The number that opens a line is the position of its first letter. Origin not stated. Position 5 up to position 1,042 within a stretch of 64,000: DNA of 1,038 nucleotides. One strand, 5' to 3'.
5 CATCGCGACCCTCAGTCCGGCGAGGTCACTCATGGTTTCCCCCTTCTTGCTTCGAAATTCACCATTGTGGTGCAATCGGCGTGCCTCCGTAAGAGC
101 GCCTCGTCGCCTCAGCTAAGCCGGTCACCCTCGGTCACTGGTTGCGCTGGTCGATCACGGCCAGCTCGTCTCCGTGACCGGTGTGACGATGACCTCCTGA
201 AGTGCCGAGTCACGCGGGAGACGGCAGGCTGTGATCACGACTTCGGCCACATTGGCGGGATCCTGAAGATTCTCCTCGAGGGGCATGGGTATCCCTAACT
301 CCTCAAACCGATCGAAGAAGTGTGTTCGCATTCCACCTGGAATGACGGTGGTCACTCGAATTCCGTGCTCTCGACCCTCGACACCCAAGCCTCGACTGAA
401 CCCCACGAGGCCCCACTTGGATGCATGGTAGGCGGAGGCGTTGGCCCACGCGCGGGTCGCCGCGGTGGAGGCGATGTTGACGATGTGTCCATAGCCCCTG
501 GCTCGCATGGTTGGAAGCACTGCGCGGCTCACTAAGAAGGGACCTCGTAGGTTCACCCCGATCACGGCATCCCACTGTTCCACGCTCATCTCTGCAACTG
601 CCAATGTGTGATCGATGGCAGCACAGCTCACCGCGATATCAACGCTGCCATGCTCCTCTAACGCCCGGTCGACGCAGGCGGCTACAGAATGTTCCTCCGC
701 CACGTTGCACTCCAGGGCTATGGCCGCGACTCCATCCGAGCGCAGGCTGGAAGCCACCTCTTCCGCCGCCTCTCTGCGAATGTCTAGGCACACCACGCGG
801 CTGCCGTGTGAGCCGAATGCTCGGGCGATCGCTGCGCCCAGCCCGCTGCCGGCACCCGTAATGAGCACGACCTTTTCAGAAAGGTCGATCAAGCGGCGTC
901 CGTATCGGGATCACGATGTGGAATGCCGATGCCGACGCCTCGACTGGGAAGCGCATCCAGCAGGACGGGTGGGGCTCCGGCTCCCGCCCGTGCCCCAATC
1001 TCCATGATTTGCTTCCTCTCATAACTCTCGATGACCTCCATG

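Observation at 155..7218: Complete ADP-heptose pathway plus GT9 heptosyltransferase in a Gram-positive-type (actinobacterial-like) genome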

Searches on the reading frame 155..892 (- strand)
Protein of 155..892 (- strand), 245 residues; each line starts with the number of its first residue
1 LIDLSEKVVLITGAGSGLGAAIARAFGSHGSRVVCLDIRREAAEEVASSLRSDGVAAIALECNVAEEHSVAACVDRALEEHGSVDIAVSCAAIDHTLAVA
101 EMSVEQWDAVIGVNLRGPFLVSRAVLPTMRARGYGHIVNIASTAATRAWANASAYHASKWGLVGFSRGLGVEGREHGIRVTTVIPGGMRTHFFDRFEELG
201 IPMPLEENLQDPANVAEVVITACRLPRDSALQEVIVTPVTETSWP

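Call 3: search_protein_families(library=pfam, proteins=[window:155-892:-])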
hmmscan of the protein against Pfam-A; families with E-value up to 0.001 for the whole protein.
window:155-892:- (245 aa): 5 families
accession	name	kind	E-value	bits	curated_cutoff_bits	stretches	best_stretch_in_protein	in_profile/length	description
PF00106.31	adh_short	-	2.9e-54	184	26.6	1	7-194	1-188/195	short chain dehydrogenase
PF13561.12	adh_short_C2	-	4.3e-44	151.3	27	1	13-197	1-185/236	Enoyl-(Acyl carrier protein) reductase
PF08659.16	KR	-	1.1e-12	48.7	22.6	1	9-158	3-152/180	KR domain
PF23441.1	SDR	-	1.4e-07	31.6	27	1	4-194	5-200/258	SDR-like rossmann domain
PF01370.27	Epimerase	-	0.00077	19.4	20.9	0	9-114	1-95/240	NAD dependent epimerase/dehydratase family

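Call 4: search_protein_families(library=ncbifam, proteins=[window:155-892:-])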
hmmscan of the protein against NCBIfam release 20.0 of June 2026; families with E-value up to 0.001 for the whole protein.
window:155-892:- (245 aa): 220 families (the best 25 are shown)
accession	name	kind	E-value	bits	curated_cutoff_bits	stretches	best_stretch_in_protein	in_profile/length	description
NF009093.0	PRK12429.1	subfamily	8.1e-51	172.8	258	1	4-193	3-192/259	3-hydroxybutyrate dehydrogenase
TIGR01963.1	PHB_DH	subfamily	6.8e-48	163.1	307.05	1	7-192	2-187/255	3-hydroxybutyrate dehydrogenase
NF005672.0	PRK07454.1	equivalog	8.7e-48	162.6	234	1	5-239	5-237/241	SDR family oxidoreductase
NF009466.0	PRK12826.1-2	subfamily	1.2e-47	162.5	222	1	6-196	3-195/248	3-oxoacyl-ACP reductase FabG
NF005594.0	PRK07326.1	equivalog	2e-47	161.8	271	1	4-196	4-194/237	SDR family oxidoreductase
NF004198.0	PRK05653.1-3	equivalog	5.8e-47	160.2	296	1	4-192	5-193/248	3-oxoacyl-ACP reductase FabG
NF005559.1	PRK07231.1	subfamily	1.1e-46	159.4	215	1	4-198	2-196/249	glucose 1-dehydrogenase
NF005806.0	PRK07666.1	equivalog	1.5e-46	158.6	286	1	2-229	3-227/239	3-ketoacyl-ACP reductase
NF004791.0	PRK06138.1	equivalog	1.4e-45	155.5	312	1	3-196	2-194/252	SDR family oxidoreductase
NF005309.0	PRK06841.1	subfamily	2.4e-43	148.5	286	1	2-190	11-196/255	GolD/DthD family dehydrogenase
NF004818.0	PRK06172.1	equivalog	3.2e-43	147.9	336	1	2-198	3-200/253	SDR family oxidoreductase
TIGR01830.1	3oxo_ACP_reduc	equivalog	1.7e-42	145.8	297.75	1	9-198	1-191/239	3-oxoacyl-[acyl-carrier-protein] reductase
NF005878.0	PRK07825.1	subfamily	4.3e-42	144.4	287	1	2-228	5-222/278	short chain dehydrogenase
NF005469.0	PRK07063.1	equivalog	4.6e-42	144.3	306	1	4-192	5-195/260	SDR family oxidoreductase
NF009468.0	PRK12826.1-4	equivalog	1.7e-41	142.6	318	1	3-194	4-196/256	SDR family oxidoreductase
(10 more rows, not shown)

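Call 55: search_solved_structures(query=window:155-892:-, max_evalue=1e-25)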
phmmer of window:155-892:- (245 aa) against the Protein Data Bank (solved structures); distinct sequences matched with E-value up to 1e-25: 72 (the best 60 are shown).
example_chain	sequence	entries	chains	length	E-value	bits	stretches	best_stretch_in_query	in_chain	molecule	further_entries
2et6_A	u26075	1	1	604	2.4e-48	168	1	2-187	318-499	(3R)-hydroxyacyl-CoA dehydrogenase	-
3rkr_A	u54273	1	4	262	2.7e-34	122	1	2-239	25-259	Short chain oxidoreductase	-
4fn4_A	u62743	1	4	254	4.1e-34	121.4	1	4-220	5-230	Short chain dehydrogenase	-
8cxa_A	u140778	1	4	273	1e-33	120.1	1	1-207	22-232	3-oxoacyl-[acyl-carrier-protein] reductase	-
4dqx_A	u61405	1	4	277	1.2e-32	116.7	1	2-207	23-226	Probable oxidoreductase protein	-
6d9y_A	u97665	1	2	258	1.2e-32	116.6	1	2-201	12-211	Short-chain dehydrogenase/reductase SDR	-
4npc_A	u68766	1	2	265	1.4e-32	116.4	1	3-188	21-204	Sorbitol dehydrogenase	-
4weo_A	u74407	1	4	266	2.8e-32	115.4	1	4-197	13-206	Putative acetoin(Diacetyl) reductase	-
9gwu_B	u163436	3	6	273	5.7e-31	111.1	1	4-195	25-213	Sulfoquinovose 1-dehydrogenase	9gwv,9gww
9pvq_A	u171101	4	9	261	5.8e-31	111.1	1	3-190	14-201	NAD-dependent epimerase/dehydratase:Short-chain dehydrogenase/reductase SDR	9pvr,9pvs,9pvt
5h5x_A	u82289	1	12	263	2e-30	109.4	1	6-199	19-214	Putative oxidoreductase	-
4z9x_A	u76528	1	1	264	3.3e-30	108.7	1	1-190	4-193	Gluconate 5-dehydrogenase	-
6zzq_A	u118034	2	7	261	4.5e-30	108.2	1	5-190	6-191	3-hydroxybutyrate dehydrogenase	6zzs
7tzp_A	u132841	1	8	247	6.2e-30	107.7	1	3-191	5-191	3-oxoacyl-ACP reductase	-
1wmb_A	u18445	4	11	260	6.5e-30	107.7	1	5-195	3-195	D(-)-3-hydroxybutyrate dehydrogenase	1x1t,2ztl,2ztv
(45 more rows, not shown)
